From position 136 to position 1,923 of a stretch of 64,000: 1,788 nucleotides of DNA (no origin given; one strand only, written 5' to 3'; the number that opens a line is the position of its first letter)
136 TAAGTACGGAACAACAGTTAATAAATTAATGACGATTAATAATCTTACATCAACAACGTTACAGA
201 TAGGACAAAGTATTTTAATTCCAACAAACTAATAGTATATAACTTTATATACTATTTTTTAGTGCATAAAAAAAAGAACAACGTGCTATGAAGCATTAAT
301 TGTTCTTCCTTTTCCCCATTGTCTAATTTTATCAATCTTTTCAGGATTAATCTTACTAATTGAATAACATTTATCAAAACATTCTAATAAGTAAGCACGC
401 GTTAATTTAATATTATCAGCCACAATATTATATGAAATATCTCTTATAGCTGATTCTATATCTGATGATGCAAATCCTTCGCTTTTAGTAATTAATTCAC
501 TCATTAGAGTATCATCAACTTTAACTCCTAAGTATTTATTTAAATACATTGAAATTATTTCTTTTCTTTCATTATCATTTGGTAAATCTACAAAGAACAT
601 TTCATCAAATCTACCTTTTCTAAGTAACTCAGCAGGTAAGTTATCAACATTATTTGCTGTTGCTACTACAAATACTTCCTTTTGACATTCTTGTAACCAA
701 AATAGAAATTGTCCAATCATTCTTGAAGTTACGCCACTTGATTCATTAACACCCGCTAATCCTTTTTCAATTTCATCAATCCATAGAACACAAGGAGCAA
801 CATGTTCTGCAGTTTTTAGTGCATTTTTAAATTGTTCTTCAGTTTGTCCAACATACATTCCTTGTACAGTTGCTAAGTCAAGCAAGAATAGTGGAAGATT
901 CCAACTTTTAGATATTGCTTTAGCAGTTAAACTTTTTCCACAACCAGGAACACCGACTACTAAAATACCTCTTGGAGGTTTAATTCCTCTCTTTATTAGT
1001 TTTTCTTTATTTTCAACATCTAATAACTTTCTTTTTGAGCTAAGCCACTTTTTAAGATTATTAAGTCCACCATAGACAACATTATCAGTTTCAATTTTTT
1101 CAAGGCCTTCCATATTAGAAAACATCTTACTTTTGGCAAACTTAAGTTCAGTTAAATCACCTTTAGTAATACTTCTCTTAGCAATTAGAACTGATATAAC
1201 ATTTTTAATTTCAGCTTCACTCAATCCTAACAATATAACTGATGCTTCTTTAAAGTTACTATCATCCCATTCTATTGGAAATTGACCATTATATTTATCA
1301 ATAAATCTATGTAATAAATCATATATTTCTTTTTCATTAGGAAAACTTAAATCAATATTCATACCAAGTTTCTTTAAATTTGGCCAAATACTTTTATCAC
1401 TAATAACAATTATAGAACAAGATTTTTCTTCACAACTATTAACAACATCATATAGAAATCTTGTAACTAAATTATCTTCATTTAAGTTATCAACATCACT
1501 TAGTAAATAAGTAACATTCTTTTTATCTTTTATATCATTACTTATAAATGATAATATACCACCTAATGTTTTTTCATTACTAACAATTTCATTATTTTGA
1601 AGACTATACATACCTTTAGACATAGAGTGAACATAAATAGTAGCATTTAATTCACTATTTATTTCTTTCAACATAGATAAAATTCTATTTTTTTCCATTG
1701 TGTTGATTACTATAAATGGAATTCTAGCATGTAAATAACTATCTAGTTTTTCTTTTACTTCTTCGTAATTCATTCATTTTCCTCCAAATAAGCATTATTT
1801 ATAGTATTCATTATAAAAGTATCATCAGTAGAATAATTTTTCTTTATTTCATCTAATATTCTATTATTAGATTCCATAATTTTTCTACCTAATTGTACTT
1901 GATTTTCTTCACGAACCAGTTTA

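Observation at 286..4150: Uncharacterised translationally coupled four-gene operon: membrane coiled-coil/TPR protein, 59-aa acidic peptide, 145-aa helical protein and a tandem-domain classic AAA ATPase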

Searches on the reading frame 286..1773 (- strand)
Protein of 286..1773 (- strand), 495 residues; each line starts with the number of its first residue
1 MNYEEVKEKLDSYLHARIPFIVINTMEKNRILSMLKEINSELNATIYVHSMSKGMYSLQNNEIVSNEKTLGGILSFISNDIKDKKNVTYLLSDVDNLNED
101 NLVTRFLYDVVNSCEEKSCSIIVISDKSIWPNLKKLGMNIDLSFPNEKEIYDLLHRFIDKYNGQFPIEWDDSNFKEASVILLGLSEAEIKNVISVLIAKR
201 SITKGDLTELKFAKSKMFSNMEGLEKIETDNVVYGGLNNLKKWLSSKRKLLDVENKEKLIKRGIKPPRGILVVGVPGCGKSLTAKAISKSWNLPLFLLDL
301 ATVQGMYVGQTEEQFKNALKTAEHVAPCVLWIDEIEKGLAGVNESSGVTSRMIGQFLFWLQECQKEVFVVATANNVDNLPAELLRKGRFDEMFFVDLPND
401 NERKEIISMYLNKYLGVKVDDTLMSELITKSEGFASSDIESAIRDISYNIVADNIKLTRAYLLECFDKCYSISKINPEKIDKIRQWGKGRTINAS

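Call 3: search_protein_families(library=pfam, proteins=[window:286-1773:-], max_evalue=1)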
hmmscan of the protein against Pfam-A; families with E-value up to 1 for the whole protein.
window:286-1773:- (495 aa): 12 families
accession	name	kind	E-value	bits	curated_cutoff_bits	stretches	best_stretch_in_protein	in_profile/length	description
PF00004.35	AAA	-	2e-29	103.1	21.2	1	270-396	1-130/131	ATPase family associated with various cellular activities (AAA)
PF13238.12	AAA_18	-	0.00014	22.8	29.4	1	270-320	1-52/128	AAA domain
PF13401.12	AAA_22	-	0.00034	21.4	27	0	269-289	7-27/130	AAA domain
PF06745.19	ATPase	-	0.0063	16.3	26.6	1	257-285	9-37/231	KaiC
PF07728.20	AAA_5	-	0.0093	16.4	22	1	270-342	2-82/139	AAA domain (dynein-related subfamily)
PF14532.12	Sigma54_activ_2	-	0.014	16.1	25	0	270-295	24-49/138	Sigma-54 interaction domain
PF00910.28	RNA_helicase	-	0.02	15.8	21.5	1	270-320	1-48/105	RNA helicase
PF01443.25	Viral_helicase1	-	0.023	14.9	21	1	270-344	1-77/228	Viral superfamily 1 RNA helicase core domain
PF13191.12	AAA_16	-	0.025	15.5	32.6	1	267-289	24-46/167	AAA ATPase domain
PF13207.12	AAA_17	-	0.044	14.5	27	1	273-295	1-23/136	AAA domain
PF09707.15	Cas_Cas2CT1978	-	0.071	13.7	24.7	0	348-377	9-38/86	CRISPR-associated protein (Cas_Cas2CT1978)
PF13671.12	AAA_33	-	0.26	12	27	0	270-290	2-22/143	AAA domain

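Call 4: search_protein_families(library=padloc, proteins=[window:286-1773:-], max_evalue=1)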
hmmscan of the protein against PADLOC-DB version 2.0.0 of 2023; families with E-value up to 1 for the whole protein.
window:286-1773:- (495 aa): 9 families
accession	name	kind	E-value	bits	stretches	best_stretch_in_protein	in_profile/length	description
PDLC02196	IetA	-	1.4e-33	114.8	2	251-465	106-317/374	-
PDLC02195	IetA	-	6.5e-24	82.9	2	252-454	122-320/395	-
PDLC04232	IetA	-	2e-17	61.6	1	254-452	102-298/330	-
PDLC04231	IetA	-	7e-11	40.4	1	259-385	109-236/262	-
PDLC04140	mad8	-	8.4e-06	23.5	1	263-450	23-180/314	mads_8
PDLC00915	TRIP13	-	0.0014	16.1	1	362-413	177-226/302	TRIP13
PDLC00914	TRIP13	-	0.003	15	1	360-441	182-264/302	TRIP13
PDLC01646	Cas2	-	0.02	13.2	0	348-378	9-39/86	"CAS-I,CAS-II,CAS-III,CAS-IV,CAS-V,CAS-VI; acquisition_2"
PDLC01193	Cas11b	-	0.033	12.1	1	36-105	8-77/164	CAS-I-B; effector_SS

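Call 5: search_protein_families(library=ncbifam, proteins=[window:286-1773:-], max_evalue=1)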
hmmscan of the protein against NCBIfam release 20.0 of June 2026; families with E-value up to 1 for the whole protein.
window:286-1773:- (495 aa): 19 families
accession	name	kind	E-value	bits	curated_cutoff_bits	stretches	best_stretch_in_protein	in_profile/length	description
TIGR01243.1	CDC48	subfamily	8.3e-33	113.6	802.65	1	190-464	411-686/733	CDC48 family AAA ATPase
TIGR01241.2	FtsH_fam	equivalog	4.1e-27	95.2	600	1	191-443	121-375/598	ATP-dependent zinc metalloprotease FtsH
NF003069.1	PRK03992.1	subfamily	1.1e-26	93.9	500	1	217-463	113-366/379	proteasome-activating nucleotidase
TIGR01242.2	TIGR01242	subfamily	5.8e-26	91.3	500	1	216-464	95-350/362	proteasome-activating nucleotidase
NF042959.1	IteA_antiphage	equivalog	3e-24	85.9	510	1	250-465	108-320/367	anti-phage ATPase IteA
NF041006.2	cell_div_CdvC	equivalog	5.3e-23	81.5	650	1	266-452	133-324/370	cell division protein CdvC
NF008004.0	PRK10733.1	equivalog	1.4e-22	79.5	1008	1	207-444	129-366/644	ATP-dependent zinc metalloprotease FtsH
NF047747.1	PrtsmActNtasePan2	equivalog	4.9e-19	68.9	700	1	253-447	171-369/397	proteasome-activating nucleotidase Pan2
TIGR03689.1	pup_AAA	equivalog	2.2e-17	62.9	504.75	1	230-423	177-388/512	proteasome ATPase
NF047748.1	PrtsmActNtasePan1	equivalog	3.1e-17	62.7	750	1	230-447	143-366/405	proteasome-activating nucleotidase Pan1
NF003745.1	PRK05342.1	equivalog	0.00019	20.4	359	1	269-337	111-185/418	ATP-dependent Clp protease ATP-binding subunit ClpX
NF010335.0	PRK13764.1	equivalog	0.0002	20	340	1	248-289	244-285/613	ATPase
TIGR00382.1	clpX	equivalog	0.00033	19.8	370.75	1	269-351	119-206/414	ATP-dependent protease ATP-binding subunit ClpX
TIGR00763.1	lon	equivalog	0.0018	16.8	608.05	1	270-341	356-435/795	endopeptidase La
NF053733.1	HJMigATPsPINA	equivalog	0.002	16.8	800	1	183-289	161-266/502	holliday junction branch migration ATPase PINA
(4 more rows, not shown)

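Call 6: find_homologous_proteins(query=window:286-1773:-)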
Query window:286-1773:- (495 aa): 8000 proteins with E <= 0.001 among 8000 candidates; the best 120 are listed.
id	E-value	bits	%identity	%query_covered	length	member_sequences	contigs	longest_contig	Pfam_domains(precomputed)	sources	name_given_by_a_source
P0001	0.0e+0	1092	100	100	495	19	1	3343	PF00004.36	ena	-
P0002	0.0e+0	1022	92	100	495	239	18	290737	PF00004.36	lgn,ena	-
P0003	0.0e+0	1022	93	100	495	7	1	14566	PF00004.36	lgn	-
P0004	2.8e-256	869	78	99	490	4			PF00004.36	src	-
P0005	1.8e-252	857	75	100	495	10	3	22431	PF00004.36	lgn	-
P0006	2.7e-249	846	76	100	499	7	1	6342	PF00004.36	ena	-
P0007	2.4e-246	836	74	100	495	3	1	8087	PF00004.36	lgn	-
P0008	2.4e-245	833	74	100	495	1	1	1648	PF00004.36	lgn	-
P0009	2.0e-241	820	73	100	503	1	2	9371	PF00004.36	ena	-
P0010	2.9e-227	773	69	100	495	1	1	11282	PF00004.36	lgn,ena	-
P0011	2.4e-226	770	69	100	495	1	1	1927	PF00004.36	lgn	-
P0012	4.8e-226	769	67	100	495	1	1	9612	PF00004.36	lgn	-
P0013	7.7e-222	756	67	100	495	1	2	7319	PF00004.36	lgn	-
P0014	4.6e-221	753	67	100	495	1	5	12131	PF00004.36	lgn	-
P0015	1.0e-219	749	65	100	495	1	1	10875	PF00004.36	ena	-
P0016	3.3e-219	747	66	100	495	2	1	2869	PF00004.36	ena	-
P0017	8.7e-219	746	66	100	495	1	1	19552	PF00004.36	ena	-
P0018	3.9e-218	743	66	100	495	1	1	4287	PF00004.36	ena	-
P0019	5.1e-218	743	66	100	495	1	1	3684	PF00004.36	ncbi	-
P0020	1.4e-217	742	65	100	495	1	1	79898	PF00004.36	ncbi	-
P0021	1.6e-217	741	66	100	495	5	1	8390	PF00004.36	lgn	-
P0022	4.7e-217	740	66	100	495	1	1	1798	PF00004.36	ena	-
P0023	5.6e-217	740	66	100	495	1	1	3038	PF00004.36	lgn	-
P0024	6.5e-217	739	65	100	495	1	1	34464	PF00004.36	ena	-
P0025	7.9e-217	739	65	100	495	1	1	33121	PF00004.36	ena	-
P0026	4.6e-216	737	66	100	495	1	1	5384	PF00004.36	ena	-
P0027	7.1e-215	733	65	100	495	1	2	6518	PF00004.36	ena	-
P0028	1.0e-214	732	65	100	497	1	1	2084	PF00004.36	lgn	-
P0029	4.1e-214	730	64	100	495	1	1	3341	PF00004.36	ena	-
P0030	2.4e-213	728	64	100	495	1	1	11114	PF00004.36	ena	-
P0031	5.2e-210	717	64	100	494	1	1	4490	PF00004.36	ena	-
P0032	2.8e-207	708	63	100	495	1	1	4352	PF00004.36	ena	-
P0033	3.4e-202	691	62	100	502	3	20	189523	PF00004.36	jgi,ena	-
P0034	5.1e-202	690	63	100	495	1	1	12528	PF00004.36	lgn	-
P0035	2.5e-201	688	63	100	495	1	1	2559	PF00004.36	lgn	-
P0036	6.5e-200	683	62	100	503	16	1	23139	PF00004.36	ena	-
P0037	1.4e-199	682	61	100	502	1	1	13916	PF00004.36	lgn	-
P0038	1.6e-199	682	60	100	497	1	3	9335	PF00004.36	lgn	-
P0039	2.0e-199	682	60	100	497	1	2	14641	PF00004.36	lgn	-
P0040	9.0e-199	680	61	100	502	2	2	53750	PF00004.36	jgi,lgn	-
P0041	1.8e-198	679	61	100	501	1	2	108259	PF00004.36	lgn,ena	-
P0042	2.6e-198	678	61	100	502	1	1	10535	PF00004.36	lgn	-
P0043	3.9e-198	677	61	100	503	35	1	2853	PF00004.36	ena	-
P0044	5.4e-198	677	61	100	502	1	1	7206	PF00004.36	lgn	-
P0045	1.1e-197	676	61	100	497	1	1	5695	PF00004.36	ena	-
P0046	2.1e-197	675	61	100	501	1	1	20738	PF00004.36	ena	-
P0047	3.4e-196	671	61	100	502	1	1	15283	PF00004.36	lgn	-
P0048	4.3e-196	671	61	100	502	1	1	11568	PF00004.36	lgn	-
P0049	6.9e-196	670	59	100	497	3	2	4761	PF00004.36,PF17862.8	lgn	-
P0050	8.8e-196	670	61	100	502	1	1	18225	PF00004.36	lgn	-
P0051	1.1e-195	669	61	100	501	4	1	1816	PF00004.36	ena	-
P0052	6.5e-195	667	61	100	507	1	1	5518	PF00004.36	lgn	-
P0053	1.2e-194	666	59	100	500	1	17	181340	PF00004.36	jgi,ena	-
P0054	1.6e-194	666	60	100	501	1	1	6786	PF00004.36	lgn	-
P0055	1.6e-194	666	60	100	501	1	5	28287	PF00004.36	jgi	-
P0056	2.1e-194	665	60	100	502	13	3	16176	PF00004.36,PF17862.8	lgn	-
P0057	3.7e-194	664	60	100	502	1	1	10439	PF00004.36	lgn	-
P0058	3.8e-194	664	61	100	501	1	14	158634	PF00004.36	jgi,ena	-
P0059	1.2e-193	663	60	100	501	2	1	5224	PF00004.36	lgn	-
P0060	1.6e-193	662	61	100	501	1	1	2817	PF00004.36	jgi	jgi:hypothetical protein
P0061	2.6e-193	662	59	100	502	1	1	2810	PF00004.36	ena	-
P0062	3.1e-193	661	59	100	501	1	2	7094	PF00004.36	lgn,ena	-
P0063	2.3e-190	652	58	100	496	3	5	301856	PF00004.36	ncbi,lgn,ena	-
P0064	5.4e-190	651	67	84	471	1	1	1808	PF00004.36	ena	-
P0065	3.6e-189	648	58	100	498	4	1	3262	PF00004.36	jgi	jgi:ATP-dependent 26S proteasome regulatory subunit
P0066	4.1e-189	648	60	100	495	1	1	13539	PF00004.36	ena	-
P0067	1.4e-187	643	58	100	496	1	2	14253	PF00004.36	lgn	-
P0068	1.5e-187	643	58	100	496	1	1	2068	PF00004.36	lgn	-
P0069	1.7e-187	642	58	100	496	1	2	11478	PF00004.36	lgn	-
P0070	1.8e-187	642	58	100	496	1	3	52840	PF00004.36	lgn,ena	-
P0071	9.4e-187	640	58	100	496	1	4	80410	PF00004.36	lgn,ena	-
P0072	1.4e-186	639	58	100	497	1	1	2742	PF00004.36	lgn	-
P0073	1.8e-186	639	58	100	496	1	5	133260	PF00004.36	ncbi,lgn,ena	-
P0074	2.1e-186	639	58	100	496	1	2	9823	PF00004.36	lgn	-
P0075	2.9e-186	638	57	100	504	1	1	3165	PF00004.36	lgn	-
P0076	3.4e-186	638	58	100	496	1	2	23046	PF00004.36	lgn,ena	-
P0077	2.4e-185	635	57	100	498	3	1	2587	PF00004.36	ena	-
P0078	3.2e-185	635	56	100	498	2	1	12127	PF00004.36,PF17862.8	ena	-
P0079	3.9e-185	635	57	100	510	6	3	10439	PF00004.36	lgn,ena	-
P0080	4.2e-185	635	56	100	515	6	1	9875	PF00004.36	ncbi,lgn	-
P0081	4.7e-185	634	57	100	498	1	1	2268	PF00004.36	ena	-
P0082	1.9e-183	629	56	100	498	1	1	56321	PF00004.36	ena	-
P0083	5.5e-183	628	56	100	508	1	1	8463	PF00004.36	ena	-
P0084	7.3e-183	627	57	100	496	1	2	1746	PF00004.36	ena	-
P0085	2.1e-182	626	57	100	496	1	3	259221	PF00004.36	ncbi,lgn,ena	-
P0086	3.6e-182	625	56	100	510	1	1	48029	PF00004.36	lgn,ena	-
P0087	3.8e-182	625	57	100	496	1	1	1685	PF00004.36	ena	-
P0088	3.9e-182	625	56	100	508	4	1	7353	PF00004.36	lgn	-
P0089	4.3e-182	625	56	100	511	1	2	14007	PF00004.36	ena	-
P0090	6.2e-182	624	56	98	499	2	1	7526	PF00004.36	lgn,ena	-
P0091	6.9e-182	624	54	100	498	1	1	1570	PF00004.36,PF17862.8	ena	-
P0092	7.8e-182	624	55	100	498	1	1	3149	PF00004.36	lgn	-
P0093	9.8e-182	623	57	100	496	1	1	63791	PF00004.36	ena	-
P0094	9.8e-182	623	57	100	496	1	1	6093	PF00004.36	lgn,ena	-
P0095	9.9e-182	623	57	100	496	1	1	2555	PF00004.36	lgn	-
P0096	1.0e-181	623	57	100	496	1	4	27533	PF00004.36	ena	-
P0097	1.5e-181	623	56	100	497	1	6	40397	PF00004.36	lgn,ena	-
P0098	1.6e-181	623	57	100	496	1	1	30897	PF00004.36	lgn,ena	-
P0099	1.6e-181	623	57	100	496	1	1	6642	PF00004.36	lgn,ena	-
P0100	2.6e-181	622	57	100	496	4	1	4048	PF00004.36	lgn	-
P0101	3.8e-181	621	56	100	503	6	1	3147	PF00004.36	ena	-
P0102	4.2e-181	621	57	100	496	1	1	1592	PF00004.36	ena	-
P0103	6.0e-181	621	57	100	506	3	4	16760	PF00004.36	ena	-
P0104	6.7e-181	621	57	100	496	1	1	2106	PF00004.36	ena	-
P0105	1.1e-180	620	56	100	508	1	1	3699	PF00004.36,PF17862.8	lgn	-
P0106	1.4e-180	620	56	100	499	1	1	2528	PF00004.36,PF17862.8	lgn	-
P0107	1.5e-180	619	55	100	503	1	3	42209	PF00004.36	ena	-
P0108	1.7e-180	619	56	100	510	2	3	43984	PF00004.36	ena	-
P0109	2.7e-180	619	57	100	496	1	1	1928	PF00004.36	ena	-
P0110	5.9e-180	618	57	100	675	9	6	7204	PF00004.36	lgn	-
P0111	6.6e-180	617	56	100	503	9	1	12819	PF00004.36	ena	-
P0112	9.6e-180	617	54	100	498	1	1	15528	PF00004.36,PF17862.8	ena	-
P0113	9.6e-180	617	56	100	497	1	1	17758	PF00004.36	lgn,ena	-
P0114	1.1e-179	617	56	100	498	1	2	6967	PF00004.36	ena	-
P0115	2.9e-179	615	56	100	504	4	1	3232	PF00004.36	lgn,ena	-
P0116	4.3e-179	615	56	100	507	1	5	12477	PF00004.36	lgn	-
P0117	1.2e-178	613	56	100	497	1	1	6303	PF00004.36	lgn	-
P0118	1.4e-178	613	56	100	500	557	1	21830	PF00004.36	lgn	-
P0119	4.6e-178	611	56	100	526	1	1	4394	PF00004.36,PF17862.8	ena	-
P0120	5.0e-178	611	56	100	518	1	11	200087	PF00004.36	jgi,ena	-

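Call 7: search_protein_families(library=phrogs, proteins=[window:286-1773:-], max_evalue=1)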
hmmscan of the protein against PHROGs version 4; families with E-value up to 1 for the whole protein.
window:286-1773:- (495 aa): 18 families
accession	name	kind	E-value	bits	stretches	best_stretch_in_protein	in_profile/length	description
phrog_8638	-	unknown function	1.9e-87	295.2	1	4-493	19-537/568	-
phrog_10401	-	other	8.1e-46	158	1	218-422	413-612/667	ATPase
phrog_3757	-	unknown function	1e-37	131.4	1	250-465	109-323/367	-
phrog_30773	-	unknown function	7.1e-23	81.8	1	211-442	144-376/666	-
phrog_9172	-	unknown function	8.6e-16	58.8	1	258-422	99-265/509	-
phrog_7485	-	unknown function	4.9e-11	43.2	1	253-411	213-375/430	-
phrog_10440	-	unknown function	2.1e-07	30.8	1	251-428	216-384/483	-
phrog_168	-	DNA, RNA and nucleotide metabolism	4.7e-06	27.5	1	257-435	34-200/314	clamp loader of DNA polymerase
phrog_4871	-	other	0.0019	17.7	1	306-432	264-392/764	ATP-dependent protease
phrog_11838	-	DNA, RNA and nucleotide metabolism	0.0044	17.2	1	268-302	41-75/420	clamp loader of DNA polymerase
phrog_5846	-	DNA, RNA and nucleotide metabolism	0.01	16.1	1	258-302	30-73/380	clamp loader of DNA polymerase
phrog_21479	-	unknown function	0.016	16.1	1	257-298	16-57/68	-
phrog_2107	-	other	0.018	15.8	1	270-315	6-51/201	thymidylate kinase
phrog_3277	-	DNA, RNA and nucleotide metabolism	0.032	15.1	1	267-291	10-34/168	DnaC-like helicase loader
phrog_4339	-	unknown function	0.055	13.6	1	268-352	52-137/552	-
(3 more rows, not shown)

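Call 8: find_encoding_contigs(protein=P0063, flank=8000, max_places=3)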
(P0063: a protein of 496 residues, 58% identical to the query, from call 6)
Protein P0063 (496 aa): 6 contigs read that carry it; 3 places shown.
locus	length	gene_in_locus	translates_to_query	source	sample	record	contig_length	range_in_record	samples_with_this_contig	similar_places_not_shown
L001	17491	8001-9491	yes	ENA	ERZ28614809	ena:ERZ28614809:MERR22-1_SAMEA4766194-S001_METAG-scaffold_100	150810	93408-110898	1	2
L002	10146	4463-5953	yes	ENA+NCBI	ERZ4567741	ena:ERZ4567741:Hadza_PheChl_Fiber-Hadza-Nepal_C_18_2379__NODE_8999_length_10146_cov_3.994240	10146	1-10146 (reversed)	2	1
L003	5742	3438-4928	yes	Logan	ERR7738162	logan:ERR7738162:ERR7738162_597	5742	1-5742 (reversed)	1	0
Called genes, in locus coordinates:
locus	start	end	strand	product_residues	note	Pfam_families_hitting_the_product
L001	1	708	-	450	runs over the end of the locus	PF10396:TrmE_N, PF12631:MnmE_helical, PF00071:Ras (weak), PF01926:MMR_HSR1, PF02421:FeoB_N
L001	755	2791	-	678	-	PF00403:HMA, PF00122:E1-E2_ATPase, PF00702:Hydrolase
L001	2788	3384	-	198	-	PF00440:TetR_N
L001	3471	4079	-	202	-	PF14804:Jag_N (weak), PF13083:KH_KhpA-B, PF01424:R3H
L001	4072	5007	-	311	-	PF02096:60KD_IMP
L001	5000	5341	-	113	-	PF00825:Ribonuclease_P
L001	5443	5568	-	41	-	PF00468:Ribosomal_L34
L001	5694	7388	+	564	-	-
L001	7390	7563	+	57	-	-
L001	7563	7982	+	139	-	-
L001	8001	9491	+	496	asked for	PF00004:AAA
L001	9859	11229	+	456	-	PF11638:DnaA_N, PF13173:AAA_14 (faint), PF01695:IstB_IS21, PF00308:Bac_DnaA, PF00004:AAA (weak), PF13401:AAA_22 (faint), PF08299:Bac_DnaA_C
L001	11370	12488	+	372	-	PF00712:DNA_pol3_beta, PF02767:DNA_pol3_beta_2, PF02768:DNA_pol3_beta_3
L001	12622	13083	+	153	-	PF06338:ComK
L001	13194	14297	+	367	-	PF02463:SMC_N, PF11398:DUF2813 (weak), PF13175:AAA_15 (weak), PF13476:AAA_23, PF13304:AAA_21 (faint)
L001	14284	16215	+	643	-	PF02518:HATPase_c, PF00204:DNA_gyraseB, PF01751:Toprim, PF00986:DNA_gyraseB_C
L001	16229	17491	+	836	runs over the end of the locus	PF00521:DNA_topoisoIV, PF03989:DNA_gyraseA_C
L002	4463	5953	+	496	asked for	PF00004:AAA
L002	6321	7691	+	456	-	PF11638:DnaA_N, PF13173:AAA_14 (faint), PF01695:IstB_IS21, PF00308:Bac_DnaA, PF00004:AAA (weak), PF13401:AAA_22 (faint), PF08299:Bac_DnaA_C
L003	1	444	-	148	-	?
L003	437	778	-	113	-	PF00825:Ribonuclease_P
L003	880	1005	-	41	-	PF00468:Ribosomal_L34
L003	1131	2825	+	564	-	-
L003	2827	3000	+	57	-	-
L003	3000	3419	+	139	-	-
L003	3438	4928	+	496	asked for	PF00004:AAA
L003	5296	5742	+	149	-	?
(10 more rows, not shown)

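Call 9: find_encoding_contigs(protein=P0020, flank=8000, max_places=3)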
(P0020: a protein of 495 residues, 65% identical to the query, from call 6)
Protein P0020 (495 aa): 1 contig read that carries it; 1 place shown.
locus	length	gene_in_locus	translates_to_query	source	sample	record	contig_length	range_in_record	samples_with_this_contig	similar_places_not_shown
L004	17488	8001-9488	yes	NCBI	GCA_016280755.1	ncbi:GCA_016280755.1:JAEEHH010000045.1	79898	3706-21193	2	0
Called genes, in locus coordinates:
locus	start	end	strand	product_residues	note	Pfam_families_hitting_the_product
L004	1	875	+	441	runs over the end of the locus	PF08238:Sel1 (weak)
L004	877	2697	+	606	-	PF13522:GATase_6, PF13537:GATase_7, PF00733:Asn_synthase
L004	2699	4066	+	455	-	PF01225:Mur_ligase, PF08245:Mur_ligase_M, PF02875:Mur_ligase_C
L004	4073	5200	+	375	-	PF06925:MGDG_synth, PF04101:Glyco_tran_28_C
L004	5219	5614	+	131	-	PF01741:MscL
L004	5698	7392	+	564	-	-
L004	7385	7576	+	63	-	-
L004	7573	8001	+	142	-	-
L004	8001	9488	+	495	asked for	PF00004:AAA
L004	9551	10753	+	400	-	-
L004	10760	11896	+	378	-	PF00534:Glycos_transf_1 (weak), PF13692:Glyco_trans_1_4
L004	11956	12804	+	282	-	-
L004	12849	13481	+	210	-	PF01863:YgjP-like, PF10263:SprT-like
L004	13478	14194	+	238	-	PF22435:MRM3-like_sub_bind, PF00588:SpoU_methylase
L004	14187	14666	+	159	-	PF01782:RimM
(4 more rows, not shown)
